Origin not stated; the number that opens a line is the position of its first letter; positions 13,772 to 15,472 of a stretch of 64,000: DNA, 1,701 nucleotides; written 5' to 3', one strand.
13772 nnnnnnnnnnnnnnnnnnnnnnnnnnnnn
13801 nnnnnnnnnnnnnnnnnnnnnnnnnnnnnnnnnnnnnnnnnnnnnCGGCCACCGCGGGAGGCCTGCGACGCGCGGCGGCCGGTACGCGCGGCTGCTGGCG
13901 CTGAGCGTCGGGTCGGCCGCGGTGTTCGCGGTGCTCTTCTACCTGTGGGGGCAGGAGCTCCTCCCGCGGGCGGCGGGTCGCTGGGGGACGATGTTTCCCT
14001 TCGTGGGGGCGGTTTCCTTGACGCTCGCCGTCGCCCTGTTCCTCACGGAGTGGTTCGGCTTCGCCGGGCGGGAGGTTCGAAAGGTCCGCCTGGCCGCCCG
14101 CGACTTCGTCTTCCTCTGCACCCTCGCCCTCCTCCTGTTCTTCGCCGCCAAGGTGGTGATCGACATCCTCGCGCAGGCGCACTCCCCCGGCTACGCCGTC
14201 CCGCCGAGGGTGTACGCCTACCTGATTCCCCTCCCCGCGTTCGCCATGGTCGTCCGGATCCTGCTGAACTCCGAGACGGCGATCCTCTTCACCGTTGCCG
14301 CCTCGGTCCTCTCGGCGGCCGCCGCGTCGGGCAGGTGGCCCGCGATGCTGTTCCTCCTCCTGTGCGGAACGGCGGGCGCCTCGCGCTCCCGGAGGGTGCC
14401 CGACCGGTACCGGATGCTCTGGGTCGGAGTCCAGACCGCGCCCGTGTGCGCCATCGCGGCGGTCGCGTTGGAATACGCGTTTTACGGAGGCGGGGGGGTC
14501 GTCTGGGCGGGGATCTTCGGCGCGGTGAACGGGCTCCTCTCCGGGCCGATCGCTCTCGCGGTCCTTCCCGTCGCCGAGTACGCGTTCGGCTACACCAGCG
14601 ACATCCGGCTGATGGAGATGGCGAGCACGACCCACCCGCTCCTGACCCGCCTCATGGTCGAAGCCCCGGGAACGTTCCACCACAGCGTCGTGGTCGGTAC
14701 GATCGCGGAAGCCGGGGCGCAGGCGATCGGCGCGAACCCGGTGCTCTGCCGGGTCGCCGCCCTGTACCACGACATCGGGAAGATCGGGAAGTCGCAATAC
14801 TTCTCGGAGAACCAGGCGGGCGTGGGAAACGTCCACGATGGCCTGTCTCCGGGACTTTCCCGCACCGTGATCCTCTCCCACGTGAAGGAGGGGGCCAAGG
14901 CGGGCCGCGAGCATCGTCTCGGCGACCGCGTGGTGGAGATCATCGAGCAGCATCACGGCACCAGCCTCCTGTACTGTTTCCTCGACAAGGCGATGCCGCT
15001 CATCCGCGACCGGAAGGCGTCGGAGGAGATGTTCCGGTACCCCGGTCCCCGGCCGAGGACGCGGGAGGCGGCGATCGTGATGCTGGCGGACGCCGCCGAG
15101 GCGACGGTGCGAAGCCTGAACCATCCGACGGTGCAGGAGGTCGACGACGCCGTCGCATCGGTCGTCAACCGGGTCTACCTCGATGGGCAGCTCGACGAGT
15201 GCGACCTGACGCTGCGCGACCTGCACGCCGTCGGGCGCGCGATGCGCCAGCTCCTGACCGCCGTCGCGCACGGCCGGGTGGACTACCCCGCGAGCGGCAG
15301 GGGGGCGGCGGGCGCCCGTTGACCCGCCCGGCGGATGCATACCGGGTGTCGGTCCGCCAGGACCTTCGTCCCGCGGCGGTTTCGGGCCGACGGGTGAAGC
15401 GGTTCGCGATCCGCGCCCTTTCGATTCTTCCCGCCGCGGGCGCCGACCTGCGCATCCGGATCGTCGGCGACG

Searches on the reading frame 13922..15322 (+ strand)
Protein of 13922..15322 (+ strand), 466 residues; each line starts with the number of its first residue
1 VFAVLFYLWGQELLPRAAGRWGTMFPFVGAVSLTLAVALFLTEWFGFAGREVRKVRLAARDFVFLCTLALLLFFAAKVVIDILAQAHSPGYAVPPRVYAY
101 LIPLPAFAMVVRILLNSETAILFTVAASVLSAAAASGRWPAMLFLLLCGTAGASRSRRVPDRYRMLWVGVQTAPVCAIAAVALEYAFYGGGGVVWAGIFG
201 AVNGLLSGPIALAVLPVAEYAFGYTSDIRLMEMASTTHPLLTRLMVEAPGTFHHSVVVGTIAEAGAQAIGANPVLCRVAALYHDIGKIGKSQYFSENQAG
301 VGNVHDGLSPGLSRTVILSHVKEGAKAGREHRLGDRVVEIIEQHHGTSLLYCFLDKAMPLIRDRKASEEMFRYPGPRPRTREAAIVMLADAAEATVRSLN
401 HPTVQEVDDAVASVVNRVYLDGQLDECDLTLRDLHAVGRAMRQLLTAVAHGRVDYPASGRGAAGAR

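Call 76: search_protein_families(library=ncbifam, proteins=[window:13922-15322:+], max_evalue=0.00001)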
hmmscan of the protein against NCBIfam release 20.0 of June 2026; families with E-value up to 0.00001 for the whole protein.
window:13922-15322:+ (466 aa): 1 family
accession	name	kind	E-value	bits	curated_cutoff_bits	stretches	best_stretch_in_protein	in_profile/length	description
TIGR00277.1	HDIG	domain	1.1e-21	76.4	27.6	1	248-346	2-83/84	HDIG domain-containing metalloprotein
